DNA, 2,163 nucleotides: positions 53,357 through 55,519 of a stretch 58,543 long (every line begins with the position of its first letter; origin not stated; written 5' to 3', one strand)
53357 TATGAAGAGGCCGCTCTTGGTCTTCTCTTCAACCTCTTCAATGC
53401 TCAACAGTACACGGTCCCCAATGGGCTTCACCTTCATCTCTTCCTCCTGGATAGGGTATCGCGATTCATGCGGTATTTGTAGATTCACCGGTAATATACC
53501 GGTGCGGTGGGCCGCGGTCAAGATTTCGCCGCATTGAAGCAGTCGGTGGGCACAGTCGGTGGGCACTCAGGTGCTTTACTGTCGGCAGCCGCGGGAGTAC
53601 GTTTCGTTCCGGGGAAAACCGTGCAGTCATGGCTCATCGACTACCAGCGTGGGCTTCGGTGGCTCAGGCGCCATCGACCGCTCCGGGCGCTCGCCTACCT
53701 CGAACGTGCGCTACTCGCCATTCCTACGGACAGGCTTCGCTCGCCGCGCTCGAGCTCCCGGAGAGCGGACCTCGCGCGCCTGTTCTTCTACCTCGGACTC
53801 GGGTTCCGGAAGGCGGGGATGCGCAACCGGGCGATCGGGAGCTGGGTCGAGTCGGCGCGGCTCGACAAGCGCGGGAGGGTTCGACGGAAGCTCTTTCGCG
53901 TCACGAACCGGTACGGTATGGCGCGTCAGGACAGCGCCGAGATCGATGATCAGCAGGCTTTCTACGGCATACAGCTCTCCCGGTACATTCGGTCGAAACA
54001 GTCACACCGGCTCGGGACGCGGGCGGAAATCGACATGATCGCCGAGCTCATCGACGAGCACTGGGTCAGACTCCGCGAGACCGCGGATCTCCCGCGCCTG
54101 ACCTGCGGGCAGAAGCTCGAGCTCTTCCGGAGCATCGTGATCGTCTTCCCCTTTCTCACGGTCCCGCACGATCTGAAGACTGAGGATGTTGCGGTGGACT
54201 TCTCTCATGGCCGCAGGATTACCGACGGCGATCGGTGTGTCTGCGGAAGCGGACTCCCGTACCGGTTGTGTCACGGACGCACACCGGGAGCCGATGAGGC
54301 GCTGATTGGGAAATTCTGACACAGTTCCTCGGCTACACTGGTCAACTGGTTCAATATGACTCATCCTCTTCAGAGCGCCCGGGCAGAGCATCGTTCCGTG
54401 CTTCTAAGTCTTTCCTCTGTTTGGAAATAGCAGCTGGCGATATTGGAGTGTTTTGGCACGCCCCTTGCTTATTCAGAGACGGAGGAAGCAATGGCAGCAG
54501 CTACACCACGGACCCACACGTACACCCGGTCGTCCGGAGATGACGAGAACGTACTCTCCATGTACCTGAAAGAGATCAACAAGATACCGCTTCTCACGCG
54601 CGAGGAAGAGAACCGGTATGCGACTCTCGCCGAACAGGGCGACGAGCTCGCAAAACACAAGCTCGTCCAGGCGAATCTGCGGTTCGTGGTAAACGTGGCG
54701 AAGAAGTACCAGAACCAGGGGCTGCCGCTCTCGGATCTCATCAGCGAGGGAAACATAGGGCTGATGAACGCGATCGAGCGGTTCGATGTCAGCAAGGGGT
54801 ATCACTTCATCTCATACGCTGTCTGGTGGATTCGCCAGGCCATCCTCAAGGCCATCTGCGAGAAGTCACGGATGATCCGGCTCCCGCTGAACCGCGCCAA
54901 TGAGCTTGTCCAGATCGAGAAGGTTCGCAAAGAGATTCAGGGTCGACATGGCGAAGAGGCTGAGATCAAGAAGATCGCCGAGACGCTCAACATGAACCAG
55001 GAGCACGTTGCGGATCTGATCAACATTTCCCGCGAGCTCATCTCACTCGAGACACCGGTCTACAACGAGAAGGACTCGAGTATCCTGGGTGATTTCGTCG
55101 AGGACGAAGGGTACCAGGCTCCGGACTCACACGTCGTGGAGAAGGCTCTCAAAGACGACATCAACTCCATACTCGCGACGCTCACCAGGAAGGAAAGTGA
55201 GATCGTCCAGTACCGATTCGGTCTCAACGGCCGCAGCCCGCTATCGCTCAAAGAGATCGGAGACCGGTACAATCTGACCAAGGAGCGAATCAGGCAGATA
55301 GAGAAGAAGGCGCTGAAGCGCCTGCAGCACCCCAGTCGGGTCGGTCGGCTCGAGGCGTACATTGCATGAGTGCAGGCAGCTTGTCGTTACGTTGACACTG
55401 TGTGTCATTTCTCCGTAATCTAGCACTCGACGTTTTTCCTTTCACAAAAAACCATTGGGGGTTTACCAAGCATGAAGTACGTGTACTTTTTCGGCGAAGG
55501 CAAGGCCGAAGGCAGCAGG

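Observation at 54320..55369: Sigma-54 promoter drives an RpoS-like sigma factor: a Borrelia-type Rrp2-RpoN-RpoS cascade in a GC-rich spirochaete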

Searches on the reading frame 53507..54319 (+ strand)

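Call 4: search_protein_families(library=pfam, proteins=[window:53507-54319:+], max_evalue=0.001)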
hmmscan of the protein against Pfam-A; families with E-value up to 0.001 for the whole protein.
window:53507-54319:+ (270 aa): 1 family
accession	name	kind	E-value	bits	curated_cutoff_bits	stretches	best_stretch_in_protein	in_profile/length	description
PF02810.21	SEC-C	-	3.2e-05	24.1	20.4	1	242-258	3-19/19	SEC-C motif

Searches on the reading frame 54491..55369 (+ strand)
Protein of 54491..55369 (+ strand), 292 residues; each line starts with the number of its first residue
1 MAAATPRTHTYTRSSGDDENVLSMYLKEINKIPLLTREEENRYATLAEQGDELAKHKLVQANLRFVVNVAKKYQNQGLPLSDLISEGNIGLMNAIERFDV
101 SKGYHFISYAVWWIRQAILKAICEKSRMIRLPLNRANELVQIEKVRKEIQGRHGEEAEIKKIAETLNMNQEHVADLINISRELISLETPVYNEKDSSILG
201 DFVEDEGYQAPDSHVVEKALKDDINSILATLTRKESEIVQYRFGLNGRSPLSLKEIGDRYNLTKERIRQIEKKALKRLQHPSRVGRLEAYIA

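Call 3: search_protein_families(library=ncbifam, proteins=[window:54491-55369:+], max_evalue=0.001)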
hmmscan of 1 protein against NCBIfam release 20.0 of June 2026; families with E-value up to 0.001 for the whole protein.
window:54491-55369:+ (292 aa): 55 families (the best 25 are shown)
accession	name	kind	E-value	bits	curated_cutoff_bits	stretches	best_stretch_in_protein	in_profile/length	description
NF004208.0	PRK05658.1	equivalog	2.1e-89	301.2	555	1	48-291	387-629/631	RNA polymerase sigma factor RpoD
NF006666.0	PRK09210.1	equivalog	3.9e-86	289.7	572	1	22-291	101-369/370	RNA polymerase sigma factor RpoD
NF041931.2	MzaA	equivalog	1.8e-79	268.4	800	1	50-291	472-714/726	MZA anti-phage system associated sigma-70 family RNA polymerase sigma factor MzaA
TIGR02394.1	rpoS_proteo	equivalog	1.9e-79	267.1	378.7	1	15-280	8-272/285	RNA polymerase sigma factor RpoS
TIGR02393.1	RpoD_Cterm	equivalog_domain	4.1e-79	265.5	354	1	54-291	1-237/238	RNA polymerase sigma factor RpoD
TIGR02997.1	Sig70-cyanoRpoD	subfamily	6.5e-79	265.3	384.5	1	52-278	73-297/298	RNA polymerase sigma factor, RpoD/SigA family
NF004207.0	PRK05657.1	equivalog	1.4e-75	254.7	394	1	20-280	56-315/329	RNA polymerase sigma factor RpoS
NF005785.0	PRK07598.1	equivalog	5.1e-74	249.6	554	1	49-291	172-411/415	RNA polymerase sigma factor SigC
NF005643.0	PRK07406.1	equivalog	9.1e-74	248.9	500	1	52-291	159-396/397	RNA polymerase sigma factor RpoD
NF005920.0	PRK07921.1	subfamily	2.7e-73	246.8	464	1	34-291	72-327/328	RNA polymerase sigma factor SigB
NF005642.0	PRK07405.1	subfamily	9.2e-69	232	524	1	51-280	80-307/318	RNA polymerase sigma factor SigD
NF004561.0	PRK05901.1-3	equivalog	7.4e-68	230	582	1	34-291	281-536/537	RNA polymerase sigma factor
NF004562.0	PRK05901.1-4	equivalog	1.7e-66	225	779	1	53-291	316-553/571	RNA polymerase sigma factor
NF004615.0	PRK05949.1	subfamily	2.2e-66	224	530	1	48-291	87-325/327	RNA polymerase sigma factor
NF004560.0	PRK05901.1-1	equivalog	8.8e-65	219.7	711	1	39-290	265-514/516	RNA polymerase sigma factor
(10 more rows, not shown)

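Call 4: search_protein_families(library=pfam, proteins=[window:54491-55369:+], max_evalue=0.001)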
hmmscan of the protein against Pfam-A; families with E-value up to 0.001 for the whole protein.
window:54491-55369:+ (292 aa): 4 families
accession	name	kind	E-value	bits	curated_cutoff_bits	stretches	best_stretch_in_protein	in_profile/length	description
PF04542.20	Sigma70_r2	-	1.9e-19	69.7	24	1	58-125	1-68/71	Sigma-70 region 2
PF04545.22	Sigma70_r4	-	2.1e-19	69.2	24.1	1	228-280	2-50/50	Sigma-70, region 4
PF04539.22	Sigma70_r3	-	1.7e-14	54.1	25.3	1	138-214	2-77/78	Sigma-70 region 3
PF00140.25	Sigma70_r1_2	-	2.1e-12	47.2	22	1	22-53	3-34/34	Sigma-70 factor, region 1.2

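Call 25: find_related_loci(query=window:54491-55369:+, collection=genome_contigs, flank=2500)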
Query window:54491-55369:+ (292 aa) in genome_contigs; peptide patterns used: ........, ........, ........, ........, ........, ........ (x = any residue, [..] = any of these).
600 stretches matched a pattern (row limit reached: there are more); 598 encode a relative of the query (tblastn E <= 1e-3); the best 80 are kept; 80 distinct loci.
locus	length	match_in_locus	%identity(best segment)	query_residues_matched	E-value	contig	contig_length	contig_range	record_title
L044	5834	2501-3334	77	14-291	3e-145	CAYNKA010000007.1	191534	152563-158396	MAG TPA_asm: uncultured Spirochaetaceae bacterium isolate binchicken_co20_228 genome assembly, contig: NODE_146_length_1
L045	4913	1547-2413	72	7-292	1e-140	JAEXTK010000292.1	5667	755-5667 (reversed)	MAG: Spirochaetes bacterium isolate OH_HBrB_349 k127_1153516, whole genome shotgun sequence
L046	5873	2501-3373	71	2-292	5e-137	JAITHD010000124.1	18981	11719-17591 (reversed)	MAG: Treponema sp. isolate Pc512_bin5 k119_213433, whole genome shotgun sequence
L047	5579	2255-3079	72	18-292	2e-135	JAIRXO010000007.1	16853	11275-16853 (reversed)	MAG: Spirochaetaceae bacterium isolate Gsp477_bin169 k119_848862, whole genome shotgun sequence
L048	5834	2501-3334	71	15-292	8e-135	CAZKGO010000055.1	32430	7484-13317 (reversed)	MAG TPA_asm: uncultured Spirochaetales bacterium isolate binchicken_co27_447 genome assembly, contig: NODE_2366_length_3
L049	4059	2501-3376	66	1-292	3e-135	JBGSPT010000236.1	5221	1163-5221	MAG: Treponematales bacterium isolate JTS-AC310 k141_4491979, whole genome shotgun sequence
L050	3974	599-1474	67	1-292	7e-135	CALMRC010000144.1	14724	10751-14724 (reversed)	MAG TPA_asm: uncultured Spirochaetes bacterium isolate SRR6284162_bin.1_CONCOCT_v1.1_MAG genome assembly, contig: ERZ795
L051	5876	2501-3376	72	4-292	2e-133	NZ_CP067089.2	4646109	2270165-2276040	Breznakiella homolactica strain RmG30 chromosome, complete genome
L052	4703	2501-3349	68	12-292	3e-130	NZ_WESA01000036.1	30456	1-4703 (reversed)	Rectinema subterraneum strain SURF-ANA1 NODE_36_30456_9802277733, whole genome shotgun sequence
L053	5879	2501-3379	65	4-292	4e-130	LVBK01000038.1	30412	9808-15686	MAG: Spirochaetales bacterium Spiro_09 Spiro_09_contig_4121, whole genome shotgun sequence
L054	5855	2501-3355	66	7-292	1e-124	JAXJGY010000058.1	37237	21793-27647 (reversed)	MAG: Treponema sp. isolate DOME_MAG_1265 1265_C0121_k141_651609, whole genome shotgun sequence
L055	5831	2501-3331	60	17-292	1e-112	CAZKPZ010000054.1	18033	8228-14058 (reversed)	MAG TPA_asm: uncultured Treponema sp. isolate binchicken_co353_8 genome assembly, contig: NODE_6304_length_18033_cov_4.6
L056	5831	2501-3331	59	17-292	1e-103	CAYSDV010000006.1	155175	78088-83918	MAG TPA_asm: uncultured Treponema sp. isolate binchicken_co370_268 genome assembly, contig: NODE_126_length_155175_cov_1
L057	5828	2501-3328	55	18-292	1e-98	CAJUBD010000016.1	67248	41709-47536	MAG TPA_asm: uncultured Treponema sp. isolate MGBC126140 genome assembly, contig: MGBC126140.16, whole genome shotgun se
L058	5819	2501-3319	58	19-292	2e-98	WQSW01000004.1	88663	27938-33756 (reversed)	MAG: Treponema sp. isolate Co191P3bin32 JGI24695J34938_10000061, whole genome shotgun sequence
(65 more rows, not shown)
